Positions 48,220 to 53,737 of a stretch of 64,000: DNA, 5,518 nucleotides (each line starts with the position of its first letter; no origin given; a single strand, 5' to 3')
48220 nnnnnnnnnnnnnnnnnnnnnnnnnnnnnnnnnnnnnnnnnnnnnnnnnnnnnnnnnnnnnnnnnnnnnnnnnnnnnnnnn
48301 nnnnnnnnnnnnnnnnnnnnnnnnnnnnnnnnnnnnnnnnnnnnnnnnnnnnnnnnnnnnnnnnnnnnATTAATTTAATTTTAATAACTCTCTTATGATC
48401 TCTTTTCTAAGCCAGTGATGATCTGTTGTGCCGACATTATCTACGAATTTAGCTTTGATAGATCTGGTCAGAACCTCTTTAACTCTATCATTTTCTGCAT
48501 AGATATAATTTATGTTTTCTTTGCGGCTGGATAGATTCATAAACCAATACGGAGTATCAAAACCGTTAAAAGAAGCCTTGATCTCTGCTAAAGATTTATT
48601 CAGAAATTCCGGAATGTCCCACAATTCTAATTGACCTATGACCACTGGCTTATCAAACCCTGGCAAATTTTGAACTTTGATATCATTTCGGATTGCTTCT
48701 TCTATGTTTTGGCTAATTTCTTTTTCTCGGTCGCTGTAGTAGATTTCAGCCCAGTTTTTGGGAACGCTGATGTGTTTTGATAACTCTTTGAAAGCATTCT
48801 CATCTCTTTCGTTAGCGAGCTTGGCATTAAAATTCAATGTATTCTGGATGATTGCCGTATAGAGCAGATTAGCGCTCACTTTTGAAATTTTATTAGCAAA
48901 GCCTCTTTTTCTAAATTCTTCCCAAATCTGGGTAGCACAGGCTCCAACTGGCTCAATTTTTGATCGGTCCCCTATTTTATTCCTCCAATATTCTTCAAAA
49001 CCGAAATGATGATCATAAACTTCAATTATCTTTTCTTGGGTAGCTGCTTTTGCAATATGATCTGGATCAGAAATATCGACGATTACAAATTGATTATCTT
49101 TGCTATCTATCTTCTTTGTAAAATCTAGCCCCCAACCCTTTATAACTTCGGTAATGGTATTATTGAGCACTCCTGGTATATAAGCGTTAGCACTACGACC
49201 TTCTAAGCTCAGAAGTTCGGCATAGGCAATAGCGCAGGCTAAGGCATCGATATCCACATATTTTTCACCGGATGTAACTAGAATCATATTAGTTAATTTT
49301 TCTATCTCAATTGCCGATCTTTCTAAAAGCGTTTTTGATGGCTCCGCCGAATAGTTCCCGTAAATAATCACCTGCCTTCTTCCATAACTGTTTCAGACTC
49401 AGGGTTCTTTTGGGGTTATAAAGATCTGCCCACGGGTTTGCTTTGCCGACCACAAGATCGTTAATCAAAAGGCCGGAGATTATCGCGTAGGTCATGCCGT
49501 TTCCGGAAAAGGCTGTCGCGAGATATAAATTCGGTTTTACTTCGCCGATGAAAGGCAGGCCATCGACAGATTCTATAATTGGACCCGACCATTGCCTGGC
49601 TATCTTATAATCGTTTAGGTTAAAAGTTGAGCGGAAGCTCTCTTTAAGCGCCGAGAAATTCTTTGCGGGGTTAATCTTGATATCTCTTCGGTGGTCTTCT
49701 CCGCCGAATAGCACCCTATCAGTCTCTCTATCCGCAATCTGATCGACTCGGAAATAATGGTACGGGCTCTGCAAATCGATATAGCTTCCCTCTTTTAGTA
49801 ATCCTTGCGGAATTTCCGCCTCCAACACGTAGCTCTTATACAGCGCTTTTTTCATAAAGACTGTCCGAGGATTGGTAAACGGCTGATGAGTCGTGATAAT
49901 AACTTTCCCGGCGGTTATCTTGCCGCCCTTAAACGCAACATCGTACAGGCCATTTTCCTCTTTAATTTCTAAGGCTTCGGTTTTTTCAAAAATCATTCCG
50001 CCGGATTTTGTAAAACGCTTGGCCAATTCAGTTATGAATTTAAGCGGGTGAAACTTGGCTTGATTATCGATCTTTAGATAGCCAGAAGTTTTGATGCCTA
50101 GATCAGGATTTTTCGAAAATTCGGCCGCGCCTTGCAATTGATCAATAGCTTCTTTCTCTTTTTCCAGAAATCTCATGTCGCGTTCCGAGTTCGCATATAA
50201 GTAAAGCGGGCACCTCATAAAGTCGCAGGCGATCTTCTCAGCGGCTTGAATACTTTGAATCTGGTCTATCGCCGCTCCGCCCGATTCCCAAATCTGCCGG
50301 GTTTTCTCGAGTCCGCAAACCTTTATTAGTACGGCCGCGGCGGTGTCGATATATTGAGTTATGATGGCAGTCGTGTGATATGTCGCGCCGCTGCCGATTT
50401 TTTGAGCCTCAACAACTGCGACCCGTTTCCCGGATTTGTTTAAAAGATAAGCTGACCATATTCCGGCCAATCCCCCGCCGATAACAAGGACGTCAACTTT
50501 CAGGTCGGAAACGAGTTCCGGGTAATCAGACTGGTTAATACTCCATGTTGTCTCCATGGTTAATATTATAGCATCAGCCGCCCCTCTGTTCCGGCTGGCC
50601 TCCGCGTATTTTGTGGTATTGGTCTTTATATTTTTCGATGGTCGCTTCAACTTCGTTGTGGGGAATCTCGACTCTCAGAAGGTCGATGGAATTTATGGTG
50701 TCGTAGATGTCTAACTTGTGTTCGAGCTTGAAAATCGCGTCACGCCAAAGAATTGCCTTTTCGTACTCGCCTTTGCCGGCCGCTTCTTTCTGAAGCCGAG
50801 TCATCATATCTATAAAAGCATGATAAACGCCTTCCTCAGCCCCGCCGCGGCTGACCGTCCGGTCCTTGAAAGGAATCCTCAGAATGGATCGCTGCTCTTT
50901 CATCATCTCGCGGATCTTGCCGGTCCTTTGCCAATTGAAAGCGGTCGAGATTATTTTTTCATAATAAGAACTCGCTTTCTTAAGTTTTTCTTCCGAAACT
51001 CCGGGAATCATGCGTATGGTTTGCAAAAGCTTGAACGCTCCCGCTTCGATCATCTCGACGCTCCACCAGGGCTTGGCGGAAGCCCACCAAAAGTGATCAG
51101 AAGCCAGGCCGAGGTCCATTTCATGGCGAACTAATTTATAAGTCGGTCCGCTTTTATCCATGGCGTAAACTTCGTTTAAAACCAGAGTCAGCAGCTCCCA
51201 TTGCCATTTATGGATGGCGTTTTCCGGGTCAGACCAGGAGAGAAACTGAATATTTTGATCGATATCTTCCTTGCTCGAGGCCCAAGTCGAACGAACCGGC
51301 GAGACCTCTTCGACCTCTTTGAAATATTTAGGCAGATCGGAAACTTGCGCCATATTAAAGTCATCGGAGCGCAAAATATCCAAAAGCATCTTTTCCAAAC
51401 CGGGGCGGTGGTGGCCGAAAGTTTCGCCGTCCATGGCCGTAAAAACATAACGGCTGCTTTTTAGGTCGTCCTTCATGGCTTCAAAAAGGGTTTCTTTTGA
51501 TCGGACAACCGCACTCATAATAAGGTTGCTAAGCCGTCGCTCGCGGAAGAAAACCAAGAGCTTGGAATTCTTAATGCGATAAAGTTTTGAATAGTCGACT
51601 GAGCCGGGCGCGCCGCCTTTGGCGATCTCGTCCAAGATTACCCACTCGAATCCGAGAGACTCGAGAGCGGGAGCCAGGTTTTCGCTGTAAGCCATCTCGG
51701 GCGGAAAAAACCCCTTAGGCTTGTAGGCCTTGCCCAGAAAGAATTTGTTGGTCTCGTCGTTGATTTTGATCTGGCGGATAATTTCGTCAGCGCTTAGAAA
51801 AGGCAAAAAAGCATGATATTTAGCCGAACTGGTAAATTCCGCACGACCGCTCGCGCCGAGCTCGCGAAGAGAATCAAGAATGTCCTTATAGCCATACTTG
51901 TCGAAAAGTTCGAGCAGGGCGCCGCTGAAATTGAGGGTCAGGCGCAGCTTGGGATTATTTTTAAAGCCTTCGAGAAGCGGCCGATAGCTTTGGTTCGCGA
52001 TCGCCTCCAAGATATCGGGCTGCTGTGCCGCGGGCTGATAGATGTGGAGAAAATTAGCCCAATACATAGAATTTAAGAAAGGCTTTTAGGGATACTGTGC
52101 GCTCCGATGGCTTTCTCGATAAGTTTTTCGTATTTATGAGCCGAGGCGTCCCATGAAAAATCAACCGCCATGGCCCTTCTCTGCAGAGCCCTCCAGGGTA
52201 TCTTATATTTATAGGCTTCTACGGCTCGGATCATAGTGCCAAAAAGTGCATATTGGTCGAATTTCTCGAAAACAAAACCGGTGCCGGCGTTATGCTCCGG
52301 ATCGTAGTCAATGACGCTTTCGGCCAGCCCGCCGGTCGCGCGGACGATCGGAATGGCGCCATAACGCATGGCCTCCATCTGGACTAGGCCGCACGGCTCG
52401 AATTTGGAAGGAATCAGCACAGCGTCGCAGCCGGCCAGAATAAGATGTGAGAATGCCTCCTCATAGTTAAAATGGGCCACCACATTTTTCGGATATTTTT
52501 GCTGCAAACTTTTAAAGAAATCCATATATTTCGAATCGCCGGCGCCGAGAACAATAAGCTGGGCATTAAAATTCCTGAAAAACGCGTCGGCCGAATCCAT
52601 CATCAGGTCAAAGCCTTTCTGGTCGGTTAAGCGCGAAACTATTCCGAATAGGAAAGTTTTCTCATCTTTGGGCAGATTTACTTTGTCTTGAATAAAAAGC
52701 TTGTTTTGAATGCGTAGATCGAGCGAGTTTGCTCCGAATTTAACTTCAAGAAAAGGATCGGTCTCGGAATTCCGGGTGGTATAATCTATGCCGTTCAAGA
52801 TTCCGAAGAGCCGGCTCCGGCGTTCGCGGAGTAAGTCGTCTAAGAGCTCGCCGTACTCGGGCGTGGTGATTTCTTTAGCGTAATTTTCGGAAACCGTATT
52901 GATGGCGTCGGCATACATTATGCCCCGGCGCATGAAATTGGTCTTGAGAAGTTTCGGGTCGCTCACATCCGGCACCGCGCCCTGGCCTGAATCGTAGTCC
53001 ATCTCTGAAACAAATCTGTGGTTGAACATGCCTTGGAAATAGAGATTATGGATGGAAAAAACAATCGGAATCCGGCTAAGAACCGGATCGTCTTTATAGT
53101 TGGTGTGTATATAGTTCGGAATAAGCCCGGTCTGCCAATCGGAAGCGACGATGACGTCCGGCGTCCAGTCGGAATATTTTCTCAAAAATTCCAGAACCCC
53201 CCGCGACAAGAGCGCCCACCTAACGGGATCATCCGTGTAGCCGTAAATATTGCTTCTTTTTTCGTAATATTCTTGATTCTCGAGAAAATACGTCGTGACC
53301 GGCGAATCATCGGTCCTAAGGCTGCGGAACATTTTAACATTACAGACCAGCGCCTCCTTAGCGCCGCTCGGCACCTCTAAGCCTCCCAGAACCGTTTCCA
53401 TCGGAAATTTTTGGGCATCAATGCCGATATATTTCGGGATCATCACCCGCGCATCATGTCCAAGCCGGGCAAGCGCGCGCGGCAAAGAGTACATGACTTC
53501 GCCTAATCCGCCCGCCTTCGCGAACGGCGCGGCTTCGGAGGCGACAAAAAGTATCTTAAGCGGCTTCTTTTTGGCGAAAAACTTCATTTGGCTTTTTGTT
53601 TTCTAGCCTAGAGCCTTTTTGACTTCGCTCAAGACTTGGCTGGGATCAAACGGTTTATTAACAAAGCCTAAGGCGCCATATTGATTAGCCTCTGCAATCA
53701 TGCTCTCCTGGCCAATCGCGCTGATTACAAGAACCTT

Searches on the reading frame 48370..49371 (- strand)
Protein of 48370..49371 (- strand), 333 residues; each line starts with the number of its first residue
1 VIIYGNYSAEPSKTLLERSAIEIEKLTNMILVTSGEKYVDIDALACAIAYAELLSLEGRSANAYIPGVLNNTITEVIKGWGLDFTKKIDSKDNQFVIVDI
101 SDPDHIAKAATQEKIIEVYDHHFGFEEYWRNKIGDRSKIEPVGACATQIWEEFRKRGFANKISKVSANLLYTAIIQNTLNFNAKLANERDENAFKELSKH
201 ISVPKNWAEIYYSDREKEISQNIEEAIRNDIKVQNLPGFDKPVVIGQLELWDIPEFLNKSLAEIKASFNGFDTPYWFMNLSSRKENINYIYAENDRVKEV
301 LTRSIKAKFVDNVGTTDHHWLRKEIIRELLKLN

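Call 46: search_protein_families(library=pfam, proteins=[window:48370-49371:-], max_evalue=0.00001)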
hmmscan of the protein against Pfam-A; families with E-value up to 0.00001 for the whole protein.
window:48370-49371:- (333 aa): 1 family
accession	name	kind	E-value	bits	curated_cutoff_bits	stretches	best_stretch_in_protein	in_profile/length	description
PF01368.27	DHH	-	4.3e-08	33.9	28.1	1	34-174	5-125/125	DHH family, N-terminal domain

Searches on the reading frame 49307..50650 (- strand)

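Call 46: search_protein_families(library=pfam, proteins=[window:49307-50650:-], max_evalue=0.00001)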
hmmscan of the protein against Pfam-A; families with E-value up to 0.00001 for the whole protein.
window:49307-50650:- (447 aa): 3 families
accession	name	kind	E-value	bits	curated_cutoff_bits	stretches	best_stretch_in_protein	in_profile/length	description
PF01266.30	DAO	-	1.3e-44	153.6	27.9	1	53-398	1-352/353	FAD dependent oxidoreductase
PF00890.30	FAD_binding_2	-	1.5e-06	28.2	20.4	1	53-90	1-38/414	FAD binding domain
PF13450.12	NAD_binding_8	-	7.7e-06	26.5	21.9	0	56-92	1-37/68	NAD(P)-binding Rossmann-like domain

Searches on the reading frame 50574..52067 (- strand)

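Call 46: search_protein_families(library=pfam, proteins=[window:50574-52067:-], max_evalue=0.00001)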
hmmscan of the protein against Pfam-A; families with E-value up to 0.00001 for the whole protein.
window:50574-52067:- (497 aa): 1 family
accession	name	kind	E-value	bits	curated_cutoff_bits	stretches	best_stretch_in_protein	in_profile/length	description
PF03065.20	Glyco_hydro_57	-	1.4e-35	123.4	21.2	1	11-222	31-249/291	Glycosyl hydrolase family 57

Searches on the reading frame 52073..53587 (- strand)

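Call 46: search_protein_families(library=pfam, proteins=[window:52073-53587:-], max_evalue=0.00001)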
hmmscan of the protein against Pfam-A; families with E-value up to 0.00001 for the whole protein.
window:52073-53587:- (504 aa): 6 families
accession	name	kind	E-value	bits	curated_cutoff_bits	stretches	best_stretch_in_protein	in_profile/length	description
PF08323.17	Glyco_transf_5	-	4.4e-69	233.3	22.7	1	11-255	1-239/239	Starch synthase catalytic domain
PF00534.26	Glycos_transf_1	-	6.1e-18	65.4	26.4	1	302-457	6-157/172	Glycosyl transferases group 1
PF13692.12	Glyco_trans_1_4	-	1.4e-10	42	27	1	314-455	4-139/142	Glycosyl transferases group 1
PF20706.3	GT4-conflict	-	2.2e-08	33.9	26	1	306-483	192-382/385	Family 4 Glycosyltransferase in conflict systems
PF13439.12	Glyco_transf_4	-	2e-06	28.4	28.5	0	26-241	2-149/170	Glycosyltransferase Family 4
PF13579.12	Glyco_trans_4_4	-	5.4e-06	27.3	29.7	0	26-240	1-142/158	Glycosyl transferase 4-like domain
